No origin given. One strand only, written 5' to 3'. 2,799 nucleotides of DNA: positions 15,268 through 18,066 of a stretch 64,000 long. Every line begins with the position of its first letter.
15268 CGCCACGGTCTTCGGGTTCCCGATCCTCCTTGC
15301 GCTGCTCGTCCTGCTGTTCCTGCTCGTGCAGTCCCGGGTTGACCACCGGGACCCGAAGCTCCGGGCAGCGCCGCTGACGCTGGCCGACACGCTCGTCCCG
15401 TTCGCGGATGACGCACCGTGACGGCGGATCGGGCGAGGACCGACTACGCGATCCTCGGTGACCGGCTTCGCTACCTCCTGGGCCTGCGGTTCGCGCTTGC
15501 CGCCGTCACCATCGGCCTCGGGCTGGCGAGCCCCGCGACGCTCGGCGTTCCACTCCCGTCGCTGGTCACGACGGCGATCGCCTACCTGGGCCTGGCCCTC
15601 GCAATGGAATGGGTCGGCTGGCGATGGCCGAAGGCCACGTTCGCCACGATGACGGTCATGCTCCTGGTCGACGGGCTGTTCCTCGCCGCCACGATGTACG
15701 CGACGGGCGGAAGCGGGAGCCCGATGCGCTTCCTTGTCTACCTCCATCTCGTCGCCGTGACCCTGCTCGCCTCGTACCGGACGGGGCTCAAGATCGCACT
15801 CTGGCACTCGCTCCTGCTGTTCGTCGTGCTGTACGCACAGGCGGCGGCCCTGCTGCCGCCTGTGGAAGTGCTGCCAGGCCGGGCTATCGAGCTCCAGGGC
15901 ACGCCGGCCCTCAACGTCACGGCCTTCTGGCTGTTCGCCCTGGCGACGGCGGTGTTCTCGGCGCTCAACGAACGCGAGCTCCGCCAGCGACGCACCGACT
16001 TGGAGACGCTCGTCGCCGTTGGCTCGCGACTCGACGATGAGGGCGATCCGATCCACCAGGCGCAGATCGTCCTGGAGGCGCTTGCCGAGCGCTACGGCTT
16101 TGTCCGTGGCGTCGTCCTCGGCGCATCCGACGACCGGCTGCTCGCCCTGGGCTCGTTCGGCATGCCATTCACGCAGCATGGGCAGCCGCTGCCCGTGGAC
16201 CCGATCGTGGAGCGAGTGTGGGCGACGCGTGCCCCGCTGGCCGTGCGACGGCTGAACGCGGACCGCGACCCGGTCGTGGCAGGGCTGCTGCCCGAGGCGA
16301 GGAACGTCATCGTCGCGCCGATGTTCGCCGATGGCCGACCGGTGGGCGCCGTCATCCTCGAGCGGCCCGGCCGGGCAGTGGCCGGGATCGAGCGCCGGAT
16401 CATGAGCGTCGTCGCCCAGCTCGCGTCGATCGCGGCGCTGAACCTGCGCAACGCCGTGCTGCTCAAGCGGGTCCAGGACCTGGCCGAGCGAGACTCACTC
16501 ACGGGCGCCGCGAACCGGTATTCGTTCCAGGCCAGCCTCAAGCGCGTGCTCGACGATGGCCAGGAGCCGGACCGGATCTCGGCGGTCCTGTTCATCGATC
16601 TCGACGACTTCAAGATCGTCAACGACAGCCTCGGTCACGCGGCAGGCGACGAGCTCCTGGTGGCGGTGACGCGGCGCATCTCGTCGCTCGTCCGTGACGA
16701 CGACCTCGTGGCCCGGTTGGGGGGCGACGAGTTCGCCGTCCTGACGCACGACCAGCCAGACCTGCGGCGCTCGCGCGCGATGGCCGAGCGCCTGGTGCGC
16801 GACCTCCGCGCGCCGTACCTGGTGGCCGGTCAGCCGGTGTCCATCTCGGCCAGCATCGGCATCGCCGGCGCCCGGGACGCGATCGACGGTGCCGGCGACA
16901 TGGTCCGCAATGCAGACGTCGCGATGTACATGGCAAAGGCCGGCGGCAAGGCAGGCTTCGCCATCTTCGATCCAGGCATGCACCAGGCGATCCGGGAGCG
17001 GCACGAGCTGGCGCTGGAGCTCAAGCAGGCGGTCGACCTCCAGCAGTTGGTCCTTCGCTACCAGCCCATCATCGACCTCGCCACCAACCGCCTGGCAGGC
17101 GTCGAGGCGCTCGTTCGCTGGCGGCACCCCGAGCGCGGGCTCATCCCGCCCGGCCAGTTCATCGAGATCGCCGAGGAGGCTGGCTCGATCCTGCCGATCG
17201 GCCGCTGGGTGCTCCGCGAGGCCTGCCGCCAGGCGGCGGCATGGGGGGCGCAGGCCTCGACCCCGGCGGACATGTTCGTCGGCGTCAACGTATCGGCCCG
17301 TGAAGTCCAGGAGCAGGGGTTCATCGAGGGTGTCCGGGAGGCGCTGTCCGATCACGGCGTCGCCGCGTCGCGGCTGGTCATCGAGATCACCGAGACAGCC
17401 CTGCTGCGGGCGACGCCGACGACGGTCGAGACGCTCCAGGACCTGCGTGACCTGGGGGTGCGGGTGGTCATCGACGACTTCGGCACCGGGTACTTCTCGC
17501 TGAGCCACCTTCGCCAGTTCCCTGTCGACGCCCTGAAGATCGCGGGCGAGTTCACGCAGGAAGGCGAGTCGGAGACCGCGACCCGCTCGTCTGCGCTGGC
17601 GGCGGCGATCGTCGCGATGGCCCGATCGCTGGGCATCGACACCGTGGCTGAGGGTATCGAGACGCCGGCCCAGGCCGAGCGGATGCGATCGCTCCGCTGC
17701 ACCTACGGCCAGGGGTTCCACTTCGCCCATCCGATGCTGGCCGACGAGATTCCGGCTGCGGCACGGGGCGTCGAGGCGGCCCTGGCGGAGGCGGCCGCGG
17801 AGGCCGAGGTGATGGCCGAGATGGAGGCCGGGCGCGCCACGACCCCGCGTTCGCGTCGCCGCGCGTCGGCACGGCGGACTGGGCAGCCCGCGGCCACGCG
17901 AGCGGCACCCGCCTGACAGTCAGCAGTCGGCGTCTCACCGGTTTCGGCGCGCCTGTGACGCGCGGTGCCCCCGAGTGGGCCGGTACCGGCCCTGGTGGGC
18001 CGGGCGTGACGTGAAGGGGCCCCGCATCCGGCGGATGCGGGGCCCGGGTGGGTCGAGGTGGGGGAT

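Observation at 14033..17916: Surface protein with 23 identical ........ repeats, translationally coupled to a GGDEF-EAL membrane sensor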

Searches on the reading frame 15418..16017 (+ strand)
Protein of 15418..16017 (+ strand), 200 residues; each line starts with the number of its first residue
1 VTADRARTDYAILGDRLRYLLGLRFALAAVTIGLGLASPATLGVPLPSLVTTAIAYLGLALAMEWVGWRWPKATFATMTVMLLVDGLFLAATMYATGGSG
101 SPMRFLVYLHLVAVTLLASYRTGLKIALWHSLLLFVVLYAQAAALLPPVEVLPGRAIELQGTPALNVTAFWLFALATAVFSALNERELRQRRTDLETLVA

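Call 43: search_protein_families(library=pfam, alignment_id=A5, max_evalue=0.1)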
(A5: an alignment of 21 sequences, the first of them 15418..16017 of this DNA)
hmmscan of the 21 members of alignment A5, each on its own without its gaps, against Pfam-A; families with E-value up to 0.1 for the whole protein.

A. member 1, window:15418-16017:+ (200 aa): 1 family
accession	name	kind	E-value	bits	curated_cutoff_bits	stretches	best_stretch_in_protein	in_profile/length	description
PF25323.1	6TM_PilS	-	1.8e-05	25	27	1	44-180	46-178/189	PilS-like transmembrane domain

B. families by the number of members that match (of 21 scanned): 2 families
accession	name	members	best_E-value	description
PF25323.1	6TM_PilS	20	7.5e-08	PilS-like transmembrane domain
PF13828.11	DUF4190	1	0.054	Domain of unknown function (DUF4190)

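Call 56: find_homologous_proteins(query=A5, max_evalue=0.001)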
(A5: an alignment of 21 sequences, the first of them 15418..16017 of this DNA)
Query A5 (21 sequences) (200 aa, profile of the alignment): 182 proteins with E <= 0.001 among 8000 candidates; the best 120 are listed.
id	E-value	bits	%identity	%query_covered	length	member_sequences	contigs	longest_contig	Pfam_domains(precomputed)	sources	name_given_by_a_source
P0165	2.7e-92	326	65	99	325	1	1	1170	-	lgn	-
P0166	6.3e-92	325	58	98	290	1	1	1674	-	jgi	jgi:two-component system, cell cycle response regulator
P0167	2.6e-91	323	58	96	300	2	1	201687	-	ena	-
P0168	4.9e-91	322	61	96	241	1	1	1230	-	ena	-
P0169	1.1e-90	321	60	96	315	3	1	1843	-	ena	-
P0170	1.3e-90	321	60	97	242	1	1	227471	-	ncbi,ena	-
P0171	2.6e-90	320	64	96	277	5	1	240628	-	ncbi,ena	-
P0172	7.5e-90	318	78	100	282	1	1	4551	-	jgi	jgi:hypothetical protein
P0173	8.1e-90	318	60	100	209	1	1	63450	-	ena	-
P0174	9.9e-90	318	62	96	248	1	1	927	-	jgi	jgi:hypothetical protein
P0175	1.7e-89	317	58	97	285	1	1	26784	-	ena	-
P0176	4.3e-89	316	57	99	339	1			-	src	-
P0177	9.8e-89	314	74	100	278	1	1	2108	-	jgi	jgi:hypothetical protein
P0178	1.4e-88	314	58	96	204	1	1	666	PF25323.3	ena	-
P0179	2.1e-88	313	61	100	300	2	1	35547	-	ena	-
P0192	1.6e-82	294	57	97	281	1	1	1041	PF25323.3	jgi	-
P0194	2.6e-81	290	54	93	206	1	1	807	PF25323.3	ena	-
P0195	1.0e-80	288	60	91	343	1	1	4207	PF25323.3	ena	-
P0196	5.6e-80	286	69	99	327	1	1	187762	PF25323.3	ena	-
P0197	8.0e-80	285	66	98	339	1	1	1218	PF25323.3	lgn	-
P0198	1.0e-78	282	68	99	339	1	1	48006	PF25323.3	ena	-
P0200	2.0e-73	265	59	86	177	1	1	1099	PF25323.3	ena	-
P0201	5.0e-73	263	48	100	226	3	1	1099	PF25323.3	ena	-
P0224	1.9e-58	216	49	94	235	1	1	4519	PF25323.3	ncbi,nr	ncbi:MAG: hypothetical protein LC808_07825 [Actinobacteria bacterium]|nr:hypothetical protein [Actin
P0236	2.2e-54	202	60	63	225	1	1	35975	PF25323.3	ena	-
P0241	5.3e-53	198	51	96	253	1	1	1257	PF25323.3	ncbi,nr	ncbi:MAG TPA: hypothetical protein VEI97_17980, partial [bacterium]|nr:hypothetical protein [bacteri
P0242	5.5e-53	198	55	57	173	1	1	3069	PF25323.3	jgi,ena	jgi:hypothetical protein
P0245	3.3e-52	195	63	59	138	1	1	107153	PF25323.3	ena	-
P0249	1.2e-50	190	47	94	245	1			PF25323.3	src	-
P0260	5.7e-48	181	42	93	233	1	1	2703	PF25323.3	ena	-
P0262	6.3e-48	181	44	93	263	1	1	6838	PF25323.3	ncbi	ncbi:MAG: hypothetical protein ACRDH9_11275, partial [Actinomycetota bacterium]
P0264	3.1e-47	179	43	96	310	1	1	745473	PF25323.3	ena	-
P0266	3.0e-46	176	44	94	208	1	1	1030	PF25323.3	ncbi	-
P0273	2.2e-43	167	40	100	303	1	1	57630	-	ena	-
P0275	1.3e-42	164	50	76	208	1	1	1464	PF25323.3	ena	-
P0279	1.9e-41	160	39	86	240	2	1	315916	-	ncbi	-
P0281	4.8e-41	159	45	93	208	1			PF25323.3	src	-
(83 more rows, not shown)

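Call 57: find_encoding_contigs(protein=P0264, flank=5000, max_places=2)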
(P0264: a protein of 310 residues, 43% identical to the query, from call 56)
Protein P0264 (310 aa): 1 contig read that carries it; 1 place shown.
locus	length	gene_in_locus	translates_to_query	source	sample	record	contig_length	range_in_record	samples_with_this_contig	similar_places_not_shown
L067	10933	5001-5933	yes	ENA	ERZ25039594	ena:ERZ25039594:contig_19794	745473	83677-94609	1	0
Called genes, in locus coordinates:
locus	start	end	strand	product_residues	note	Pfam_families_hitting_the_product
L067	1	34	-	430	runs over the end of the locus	PF00561:Abhydrolase_1, PF12697:Abhydrolase_6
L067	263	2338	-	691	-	PF22745:Nlig-Ia, PF01653:DNA_ligase_aden, PF03120:OB_DNA_ligase, PF12826:HHH_2, PF14520:HHH_5 (weak)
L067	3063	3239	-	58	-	-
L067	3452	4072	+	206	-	-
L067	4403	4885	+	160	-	-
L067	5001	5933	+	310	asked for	PF25323:6TM_PilS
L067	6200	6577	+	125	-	PF00990:GGDEF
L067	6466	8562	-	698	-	PF13424:TPR_12 (faint), PF00196:GerE, PF08281:Sigma70_r4_2 (faint)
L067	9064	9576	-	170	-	PF13191:AAA_16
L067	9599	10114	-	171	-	PF01047:MarR, PF12802:MarR_2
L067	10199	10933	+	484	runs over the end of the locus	PF07690:MFS_1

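Call 58: find_encoding_contigs(protein=P0279, flank=5000, max_places=2)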
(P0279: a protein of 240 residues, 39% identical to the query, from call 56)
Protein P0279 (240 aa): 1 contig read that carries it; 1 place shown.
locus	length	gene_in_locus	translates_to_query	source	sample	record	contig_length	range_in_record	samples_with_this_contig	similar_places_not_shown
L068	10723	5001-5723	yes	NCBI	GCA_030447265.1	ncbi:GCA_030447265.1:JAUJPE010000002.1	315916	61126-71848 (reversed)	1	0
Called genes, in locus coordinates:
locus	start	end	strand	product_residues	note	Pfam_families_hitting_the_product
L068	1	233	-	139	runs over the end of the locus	PF00012:HSP70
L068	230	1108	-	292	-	PF00012:HSP70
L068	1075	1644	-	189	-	PF00012:HSP70, PF06723:MreB_Mbl (weak), PF00012:HSP70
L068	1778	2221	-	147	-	-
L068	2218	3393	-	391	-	PF00069:Pkinase, PF07714:PK_Tyr_Ser-Thr, PF01636:APH (faint), PF03109:ABC1 (weak)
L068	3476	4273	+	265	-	PF00300:His_Phos_1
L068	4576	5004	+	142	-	-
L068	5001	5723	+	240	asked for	-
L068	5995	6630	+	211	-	PF00990:GGDEF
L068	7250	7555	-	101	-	PF22769:DCD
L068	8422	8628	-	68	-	-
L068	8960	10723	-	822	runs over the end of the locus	PF00772:DnaB, PF03796:DnaB_C, PF13481:AAA_25, PF14890:Intein_splicing, PF14528:LAGLIDADG_3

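Call 59: find_encoding_contigs(protein=P0262, flank=5000, max_places=2)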
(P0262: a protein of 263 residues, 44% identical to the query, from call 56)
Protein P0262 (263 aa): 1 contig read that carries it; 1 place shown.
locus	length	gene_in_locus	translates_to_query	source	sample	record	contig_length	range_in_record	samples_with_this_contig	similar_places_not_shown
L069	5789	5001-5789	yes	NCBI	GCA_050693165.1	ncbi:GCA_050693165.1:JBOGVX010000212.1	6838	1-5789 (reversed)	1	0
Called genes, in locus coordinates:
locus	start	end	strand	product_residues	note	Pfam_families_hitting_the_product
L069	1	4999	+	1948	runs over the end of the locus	PF01436:NHL (weak), PF06739:SBBP (faint), PF08450:SGL (faint), PF13449:Phytase-like (faint), PF19077:Big_13 (faint), PF25021:TEN_NHL (weak), PF01436:NHL (weak), PF25021:TEN_NHL (weak), +12 more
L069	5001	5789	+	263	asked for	PF25323:6TM_PilS (weak)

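Call 67: find_encoding_contigs(protein=P0273, flank=4000, max_places=2)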
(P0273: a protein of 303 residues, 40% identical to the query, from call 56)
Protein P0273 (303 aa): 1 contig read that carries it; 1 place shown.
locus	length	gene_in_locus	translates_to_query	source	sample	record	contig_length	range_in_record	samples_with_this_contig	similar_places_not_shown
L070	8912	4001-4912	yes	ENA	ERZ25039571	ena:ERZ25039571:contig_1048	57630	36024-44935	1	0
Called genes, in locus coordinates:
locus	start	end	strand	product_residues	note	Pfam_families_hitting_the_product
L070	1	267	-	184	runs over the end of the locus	-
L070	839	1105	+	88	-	PF00581:Rhodanese (weak)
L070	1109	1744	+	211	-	-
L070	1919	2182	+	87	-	PF00581:Rhodanese (weak)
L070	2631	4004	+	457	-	-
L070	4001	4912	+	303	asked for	-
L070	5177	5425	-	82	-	-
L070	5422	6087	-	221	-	-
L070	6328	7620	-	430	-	PF00326:Peptidase_S9 (faint), PF03583:LIP, PF12146:Hydrolase_4 (faint)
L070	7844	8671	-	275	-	-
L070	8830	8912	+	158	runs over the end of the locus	PF13441:Gly-zipper_YMGG (weak), PF06897:DUF1269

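Call 68: find_encoding_contigs(protein=P0224, flank=4000, max_places=2)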
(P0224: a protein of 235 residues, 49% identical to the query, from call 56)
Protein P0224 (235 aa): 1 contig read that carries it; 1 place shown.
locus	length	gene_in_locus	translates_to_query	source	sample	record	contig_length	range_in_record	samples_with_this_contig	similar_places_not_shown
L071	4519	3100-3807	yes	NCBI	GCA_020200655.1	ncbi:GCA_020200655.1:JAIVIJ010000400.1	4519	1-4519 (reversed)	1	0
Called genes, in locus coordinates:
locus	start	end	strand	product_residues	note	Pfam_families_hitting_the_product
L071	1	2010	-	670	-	PF00082:Peptidase_S8, PF02225:PA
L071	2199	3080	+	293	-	-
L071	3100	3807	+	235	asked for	PF25323:6TM_PilS (weak)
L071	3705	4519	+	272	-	PF01590:GAF, PF00990:GGDEF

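Call 72: search_solved_structures(query=A5, max_evalue=1)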
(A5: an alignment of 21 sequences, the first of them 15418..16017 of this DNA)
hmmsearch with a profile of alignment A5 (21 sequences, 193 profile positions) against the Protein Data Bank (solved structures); distinct sequences matched with E-value up to 1: 0.

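Call 84: predict_structure(alignment_id=A7)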
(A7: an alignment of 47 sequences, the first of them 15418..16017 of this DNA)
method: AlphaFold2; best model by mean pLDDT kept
length: 200 residues; sequences in the alignment: 47
mean_pLDDT: 88.9   pTM: 0.82
mean pLDDT of the five models: 88.9, 84.6, 84.4, 82.7, 80.8
residues with pLDDT >= 90: 112; 70-90: 85; 50-70: 3; < 50: 0
segments of 3 or more residues with pLDDT < 50: none
pLDDT, mean of each block of 10 residues (from residue 1): 73 88 96 94 94 98 96 93 96 91 88 85 89 90 88 72 78 85 90 95
secondary structure, 60 per line:
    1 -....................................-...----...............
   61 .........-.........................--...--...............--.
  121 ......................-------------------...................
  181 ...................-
elements in order: H2-37 H46-69 H71-95 H103-117 H120-142 H162-199

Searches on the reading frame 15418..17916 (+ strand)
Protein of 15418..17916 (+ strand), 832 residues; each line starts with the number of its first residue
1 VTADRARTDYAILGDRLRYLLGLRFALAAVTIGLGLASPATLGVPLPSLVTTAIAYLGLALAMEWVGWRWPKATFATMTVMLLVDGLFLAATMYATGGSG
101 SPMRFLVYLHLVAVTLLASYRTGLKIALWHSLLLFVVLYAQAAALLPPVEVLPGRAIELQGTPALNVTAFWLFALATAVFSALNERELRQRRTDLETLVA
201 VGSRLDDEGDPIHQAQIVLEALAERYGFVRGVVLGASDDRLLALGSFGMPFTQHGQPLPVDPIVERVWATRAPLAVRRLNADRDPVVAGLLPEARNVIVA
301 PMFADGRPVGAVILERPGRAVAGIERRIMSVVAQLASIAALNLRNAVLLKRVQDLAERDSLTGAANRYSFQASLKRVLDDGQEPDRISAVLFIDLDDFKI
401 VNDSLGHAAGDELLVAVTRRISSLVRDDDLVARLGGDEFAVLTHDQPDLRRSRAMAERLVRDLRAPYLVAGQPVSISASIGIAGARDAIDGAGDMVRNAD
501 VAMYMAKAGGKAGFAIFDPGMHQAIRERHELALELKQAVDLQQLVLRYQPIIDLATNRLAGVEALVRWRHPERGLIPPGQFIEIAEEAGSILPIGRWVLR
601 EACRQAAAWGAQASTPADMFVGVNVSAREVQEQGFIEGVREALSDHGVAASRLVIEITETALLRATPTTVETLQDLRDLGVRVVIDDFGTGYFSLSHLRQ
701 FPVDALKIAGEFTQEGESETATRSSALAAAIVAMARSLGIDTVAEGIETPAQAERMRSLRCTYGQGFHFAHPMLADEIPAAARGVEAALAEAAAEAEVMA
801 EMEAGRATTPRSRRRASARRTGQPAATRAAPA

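Call 6: search_protein_families(library=pfam, proteins=[window:15418-17916:+], max_evalue=0.01)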
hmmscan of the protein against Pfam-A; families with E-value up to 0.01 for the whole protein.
window:15418-17916:+ (832 aa): 5 families
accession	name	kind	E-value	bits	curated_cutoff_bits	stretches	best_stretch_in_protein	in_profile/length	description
PF00563.25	EAL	-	1.4e-72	244.3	31.3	1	534-772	3-236/236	EAL domain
PF00990.26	GGDEF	-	1.6e-39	135.7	23.8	1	357-511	2-159/161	Diguanylate cyclase, GGDEF domain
PF13185.12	GAF_2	-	8.5e-07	29.7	28.6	1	215-339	8-134/136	GAF domain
PF01590.32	GAF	-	1.6e-06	29.1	22.4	1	212-339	3-132/133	GAF domain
PF25323.1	6TM_PilS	-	0.00034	20.8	27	1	46-179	48-177/189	PilS-like transmembrane domain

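Call 30: search_protein_families(library=ncbifam, proteins=[window:15418-17916:+], max_evalue=1)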
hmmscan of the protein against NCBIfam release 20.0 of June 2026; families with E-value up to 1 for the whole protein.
window:15418-17916:+ (832 aa): 29 families (the best 25 are shown)
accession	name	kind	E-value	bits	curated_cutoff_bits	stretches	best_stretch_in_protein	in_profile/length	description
NF045675.1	PhdiestaseDibA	equivalog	3.2e-125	418.9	980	1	331-778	182-621/623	phosphodiesterase DibA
NF053781.1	cdiGMPphdstlr2612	equivalog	2.8e-113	379.7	1600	1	352-778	836-1261/1268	Tlr1612 family c-di-GMP phosphodiesterase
NF007474.0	PRK10060.1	equivalog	1.5e-109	367.1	782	1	350-778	231-650/663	cyclic di-GMP phosphodiesterase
NF008467.0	PRK11359.1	equivalog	1.1e-101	341.2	857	1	317-782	340-792/800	oxygen-sensing cyclic-di-GMP phosphodiesterase DosP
NF052458.1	PhdiestGepA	equivalog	3.5e-99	333.1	1200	1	388-780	451-839/840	phosphodiesterase GepA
NF008807.1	PRK11829.1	equivalog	3.4e-73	246.9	733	1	353-778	236-658/670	biofilm formation regulator HmsP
NF007298.0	PRK09776.1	equivalog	2.3e-72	244.3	1135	1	348-773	676-1097/1111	diguanylate cyclase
NF007839.0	PRK10551.1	equivalog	1.3e-46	159.3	461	1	531-779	264-507/518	cyclic di-GMP phosphodiesterase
NF007423.1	PRK09966.1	equivalog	2.5e-45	155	325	1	353-507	236-390/390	diguanylate cyclase DgcN/YfiN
TIGR00254.1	GGDEF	domain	4.2e-36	124.2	37.4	1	353-513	2-163/168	diguanylate cyclase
NF045673.1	c-di-GMPRcptLapD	equivalog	1e-33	116.6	1020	1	349-772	229-644/647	cyclic di-GMP receptor LapD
NF052596.1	RR_EAL_PvrR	equivalog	1.4e-32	112.8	580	1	532-777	144-384/398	response regulator cyclic di-GMP phosphodiesterase PvrR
NF007135.0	PRK09581.1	equivalog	2.7e-32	112.2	474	1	350-512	286-450/457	PleD family two-component system response regulator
NF051473.1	DigCycDgcsShew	equivalog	1.8e-31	109.6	400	1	330-516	109-290/291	diguanylate cyclase DgcS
NF038266.1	diguan_SiaD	equivalog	1.3e-30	106.6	290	1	350-511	88-249/252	biofilm regulation diguanylate cyclase SiaD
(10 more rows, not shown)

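Call 33: list_cluster_members(proteins=[P0001, window:15418-17916:+])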
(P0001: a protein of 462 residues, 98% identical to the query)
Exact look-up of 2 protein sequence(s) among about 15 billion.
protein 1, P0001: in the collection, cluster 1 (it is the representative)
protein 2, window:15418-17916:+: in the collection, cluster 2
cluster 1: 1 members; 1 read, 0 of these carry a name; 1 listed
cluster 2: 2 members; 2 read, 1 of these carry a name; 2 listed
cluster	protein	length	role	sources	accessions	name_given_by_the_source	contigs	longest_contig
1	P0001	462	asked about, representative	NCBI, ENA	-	-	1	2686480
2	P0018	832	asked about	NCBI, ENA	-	-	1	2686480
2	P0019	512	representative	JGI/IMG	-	diguanylate cyclase (GGDEF)-like protein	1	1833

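Call 34: find_encoding_contigs(protein=P0018, flank=2000, max_places=3)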
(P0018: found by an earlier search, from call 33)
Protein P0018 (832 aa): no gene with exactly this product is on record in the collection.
